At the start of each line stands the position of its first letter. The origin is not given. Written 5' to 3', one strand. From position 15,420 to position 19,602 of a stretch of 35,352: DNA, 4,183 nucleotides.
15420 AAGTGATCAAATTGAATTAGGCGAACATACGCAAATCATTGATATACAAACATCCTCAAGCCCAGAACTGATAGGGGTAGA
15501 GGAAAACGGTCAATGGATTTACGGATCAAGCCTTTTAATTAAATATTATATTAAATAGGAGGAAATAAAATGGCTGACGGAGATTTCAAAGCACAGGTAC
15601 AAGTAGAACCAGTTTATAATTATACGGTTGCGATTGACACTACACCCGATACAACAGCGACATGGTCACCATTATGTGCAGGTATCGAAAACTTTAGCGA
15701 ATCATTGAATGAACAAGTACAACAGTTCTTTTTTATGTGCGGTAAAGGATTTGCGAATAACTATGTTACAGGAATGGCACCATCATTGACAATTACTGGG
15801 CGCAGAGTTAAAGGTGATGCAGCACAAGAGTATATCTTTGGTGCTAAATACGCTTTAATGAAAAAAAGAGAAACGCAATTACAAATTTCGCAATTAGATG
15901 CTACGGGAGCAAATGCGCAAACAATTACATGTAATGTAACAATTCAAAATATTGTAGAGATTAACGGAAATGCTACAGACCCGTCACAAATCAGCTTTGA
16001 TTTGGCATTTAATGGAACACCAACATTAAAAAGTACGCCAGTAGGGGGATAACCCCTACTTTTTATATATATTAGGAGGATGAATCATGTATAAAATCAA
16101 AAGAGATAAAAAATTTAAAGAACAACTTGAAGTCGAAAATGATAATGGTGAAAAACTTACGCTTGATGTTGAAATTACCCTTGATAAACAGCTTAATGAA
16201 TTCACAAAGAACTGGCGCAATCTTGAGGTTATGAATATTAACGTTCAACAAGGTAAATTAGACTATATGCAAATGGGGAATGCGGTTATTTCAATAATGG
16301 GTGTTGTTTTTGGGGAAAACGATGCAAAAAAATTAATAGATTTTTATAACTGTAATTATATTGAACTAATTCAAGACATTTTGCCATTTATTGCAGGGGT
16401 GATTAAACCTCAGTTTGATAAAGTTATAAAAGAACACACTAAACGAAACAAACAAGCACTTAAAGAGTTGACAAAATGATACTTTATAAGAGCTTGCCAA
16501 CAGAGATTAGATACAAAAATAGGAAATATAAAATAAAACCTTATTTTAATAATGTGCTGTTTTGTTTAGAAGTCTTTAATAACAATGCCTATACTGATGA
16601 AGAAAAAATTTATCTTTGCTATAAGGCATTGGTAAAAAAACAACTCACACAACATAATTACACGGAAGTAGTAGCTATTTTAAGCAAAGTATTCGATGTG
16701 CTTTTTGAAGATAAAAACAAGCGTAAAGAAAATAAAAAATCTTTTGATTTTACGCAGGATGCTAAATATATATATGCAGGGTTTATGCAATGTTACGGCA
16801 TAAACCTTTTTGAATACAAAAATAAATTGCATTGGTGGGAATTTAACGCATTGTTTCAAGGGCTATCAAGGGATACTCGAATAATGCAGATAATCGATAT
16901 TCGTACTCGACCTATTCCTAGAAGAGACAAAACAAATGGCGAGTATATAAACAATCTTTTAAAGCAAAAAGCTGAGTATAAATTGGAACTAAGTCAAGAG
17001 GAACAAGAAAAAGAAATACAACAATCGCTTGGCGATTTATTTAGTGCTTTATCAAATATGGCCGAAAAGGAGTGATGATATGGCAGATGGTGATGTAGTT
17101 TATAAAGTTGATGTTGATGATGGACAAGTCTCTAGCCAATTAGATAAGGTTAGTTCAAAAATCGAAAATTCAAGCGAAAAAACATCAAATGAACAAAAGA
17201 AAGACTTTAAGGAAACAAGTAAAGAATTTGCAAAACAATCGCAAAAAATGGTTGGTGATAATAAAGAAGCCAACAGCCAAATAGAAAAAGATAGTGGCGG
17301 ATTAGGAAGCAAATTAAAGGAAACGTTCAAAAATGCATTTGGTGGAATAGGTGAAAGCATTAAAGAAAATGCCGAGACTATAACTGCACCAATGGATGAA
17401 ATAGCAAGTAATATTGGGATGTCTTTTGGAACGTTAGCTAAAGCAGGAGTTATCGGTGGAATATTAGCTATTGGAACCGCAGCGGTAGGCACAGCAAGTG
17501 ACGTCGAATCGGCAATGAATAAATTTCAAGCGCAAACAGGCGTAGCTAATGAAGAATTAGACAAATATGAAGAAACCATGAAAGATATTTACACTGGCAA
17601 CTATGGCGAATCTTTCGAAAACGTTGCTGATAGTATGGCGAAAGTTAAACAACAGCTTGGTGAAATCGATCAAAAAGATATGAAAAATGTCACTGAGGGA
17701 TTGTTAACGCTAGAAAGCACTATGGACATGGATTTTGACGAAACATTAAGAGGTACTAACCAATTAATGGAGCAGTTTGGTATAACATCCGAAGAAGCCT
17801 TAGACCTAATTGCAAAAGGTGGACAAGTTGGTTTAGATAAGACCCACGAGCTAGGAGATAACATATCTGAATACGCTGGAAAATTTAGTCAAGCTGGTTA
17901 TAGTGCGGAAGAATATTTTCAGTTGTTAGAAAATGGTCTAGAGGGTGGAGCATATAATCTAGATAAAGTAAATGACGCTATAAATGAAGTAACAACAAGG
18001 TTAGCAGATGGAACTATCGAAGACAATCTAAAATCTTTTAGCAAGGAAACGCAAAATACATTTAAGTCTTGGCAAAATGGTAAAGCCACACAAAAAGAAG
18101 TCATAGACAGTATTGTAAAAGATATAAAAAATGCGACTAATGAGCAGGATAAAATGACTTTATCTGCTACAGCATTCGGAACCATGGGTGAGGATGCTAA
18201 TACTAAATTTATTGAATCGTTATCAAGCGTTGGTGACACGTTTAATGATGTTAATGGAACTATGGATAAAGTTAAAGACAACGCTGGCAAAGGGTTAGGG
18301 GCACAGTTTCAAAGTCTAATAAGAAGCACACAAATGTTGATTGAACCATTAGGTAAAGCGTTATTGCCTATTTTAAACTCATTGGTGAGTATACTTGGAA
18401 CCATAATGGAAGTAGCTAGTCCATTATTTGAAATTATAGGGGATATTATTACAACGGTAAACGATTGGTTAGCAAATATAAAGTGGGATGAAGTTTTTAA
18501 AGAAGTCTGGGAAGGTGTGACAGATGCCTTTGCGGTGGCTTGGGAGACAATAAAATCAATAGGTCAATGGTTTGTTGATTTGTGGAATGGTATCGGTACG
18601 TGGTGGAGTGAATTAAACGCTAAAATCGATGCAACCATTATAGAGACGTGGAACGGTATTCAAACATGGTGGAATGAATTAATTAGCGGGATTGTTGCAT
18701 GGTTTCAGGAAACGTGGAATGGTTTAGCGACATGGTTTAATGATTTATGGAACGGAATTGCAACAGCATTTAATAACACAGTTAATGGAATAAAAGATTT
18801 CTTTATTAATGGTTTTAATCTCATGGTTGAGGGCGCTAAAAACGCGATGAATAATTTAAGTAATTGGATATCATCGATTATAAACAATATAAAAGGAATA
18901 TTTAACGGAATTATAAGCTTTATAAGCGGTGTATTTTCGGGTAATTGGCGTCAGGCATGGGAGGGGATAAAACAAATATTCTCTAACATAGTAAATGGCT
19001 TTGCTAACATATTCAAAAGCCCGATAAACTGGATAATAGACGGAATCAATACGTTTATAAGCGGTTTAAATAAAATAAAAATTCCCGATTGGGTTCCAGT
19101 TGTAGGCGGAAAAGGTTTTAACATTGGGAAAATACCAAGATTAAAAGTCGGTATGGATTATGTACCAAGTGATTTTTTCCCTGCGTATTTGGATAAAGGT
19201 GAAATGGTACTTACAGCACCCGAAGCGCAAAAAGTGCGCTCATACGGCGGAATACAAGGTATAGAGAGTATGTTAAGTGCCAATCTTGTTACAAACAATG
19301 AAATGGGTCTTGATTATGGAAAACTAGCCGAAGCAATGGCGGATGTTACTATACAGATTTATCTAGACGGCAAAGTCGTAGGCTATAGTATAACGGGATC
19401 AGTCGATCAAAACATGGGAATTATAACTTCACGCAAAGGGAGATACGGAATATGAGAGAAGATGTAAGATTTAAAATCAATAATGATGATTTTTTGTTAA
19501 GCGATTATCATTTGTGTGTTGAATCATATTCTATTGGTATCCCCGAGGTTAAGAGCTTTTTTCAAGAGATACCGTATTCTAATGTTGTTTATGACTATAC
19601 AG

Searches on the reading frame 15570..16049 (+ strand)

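Call 75: search_protein_families(library=phrogs, proteins=[window:15570-16049:+], max_evalue=0.0001)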
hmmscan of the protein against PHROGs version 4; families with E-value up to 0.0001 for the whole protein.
window:15570-16049:+ (160 aa): 2 families
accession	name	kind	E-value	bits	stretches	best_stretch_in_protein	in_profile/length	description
phrog_820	-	tail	2.1e-32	112.9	1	11-156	5-151/155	major tail protein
phrog_3884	-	tail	2.1e-08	35.2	1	16-158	14-157/162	major tail protein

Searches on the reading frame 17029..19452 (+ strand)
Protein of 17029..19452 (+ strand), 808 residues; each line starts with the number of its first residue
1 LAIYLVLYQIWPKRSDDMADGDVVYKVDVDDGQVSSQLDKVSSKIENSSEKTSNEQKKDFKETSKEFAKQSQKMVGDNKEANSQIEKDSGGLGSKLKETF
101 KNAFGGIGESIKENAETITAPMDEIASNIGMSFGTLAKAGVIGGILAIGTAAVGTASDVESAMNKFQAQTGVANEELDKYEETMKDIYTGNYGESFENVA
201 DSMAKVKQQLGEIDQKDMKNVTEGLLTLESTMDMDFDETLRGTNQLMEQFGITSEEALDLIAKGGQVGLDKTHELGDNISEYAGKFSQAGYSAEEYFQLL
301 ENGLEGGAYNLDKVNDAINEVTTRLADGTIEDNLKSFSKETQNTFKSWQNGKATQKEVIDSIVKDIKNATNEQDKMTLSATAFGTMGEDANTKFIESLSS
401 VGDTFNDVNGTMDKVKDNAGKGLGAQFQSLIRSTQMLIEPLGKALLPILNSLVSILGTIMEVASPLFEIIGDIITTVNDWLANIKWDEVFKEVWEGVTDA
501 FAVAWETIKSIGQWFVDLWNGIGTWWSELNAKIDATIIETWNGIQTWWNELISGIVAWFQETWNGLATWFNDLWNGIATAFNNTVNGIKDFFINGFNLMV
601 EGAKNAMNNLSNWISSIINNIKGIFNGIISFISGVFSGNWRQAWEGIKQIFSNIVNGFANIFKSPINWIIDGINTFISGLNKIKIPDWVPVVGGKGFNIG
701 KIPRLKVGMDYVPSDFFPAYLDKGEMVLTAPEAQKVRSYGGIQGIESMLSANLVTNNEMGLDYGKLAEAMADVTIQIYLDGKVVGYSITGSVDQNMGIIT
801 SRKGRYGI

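Call 75: search_protein_families(library=phrogs, proteins=[window:17029-19452:+], max_evalue=0.0001)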
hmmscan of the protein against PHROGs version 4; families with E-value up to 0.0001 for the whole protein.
window:17029-19452:+ (808 aa): 27 families (the best 25 are shown)
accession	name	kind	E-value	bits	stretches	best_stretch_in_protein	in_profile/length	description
phrog_5218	-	unknown function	2.3e-68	232.5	1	38-463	116-572/1599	-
phrog_1272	-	tail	2.6e-67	228.6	3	35-484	125-593/1606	tail length tape measure protein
phrog_991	-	tail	2.5e-61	208.7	1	35-758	134-900/1966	tail length tape measure protein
phrog_58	-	tail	2.6e-45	156.3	1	36-701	257-982/1544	tail length tape measure protein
phrog_1535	-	tail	1.2e-34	120.7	1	440-728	766-1083/1152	tail length tape measure protein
phrog_28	-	tail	1e-29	104.8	1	35-665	164-710/1228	tail length tape measure protein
phrog_167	-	tail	1.3e-26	93.7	2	485-683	826-1006/1555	tail length tape measure protein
phrog_1533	-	tail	1.2e-24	87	1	33-483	140-559/1688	tail length tape measure protein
phrog_5755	-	tail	2.7e-24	87.1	1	58-419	162-512/541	tail length tape measure protein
phrog_305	-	tail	2.8e-22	80.2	2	27-591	48-660/1001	tail length tape measure protein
phrog_37298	-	unknown function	1.3e-18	67.5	1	202-551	238-590/1088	-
phrog_3981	-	tail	4.1e-17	63.5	1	605-688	382-470/584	tail length tape measure protein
phrog_4200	-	tail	1.1e-16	61.5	1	462-693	350-581/732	tail length tape measure protein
phrog_5493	-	tail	7.3e-15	55.4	1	326-683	478-818/1102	tail length tape measure protein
phrog_1204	-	tail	4.3e-14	52.4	1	34-679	103-677/1483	tail protein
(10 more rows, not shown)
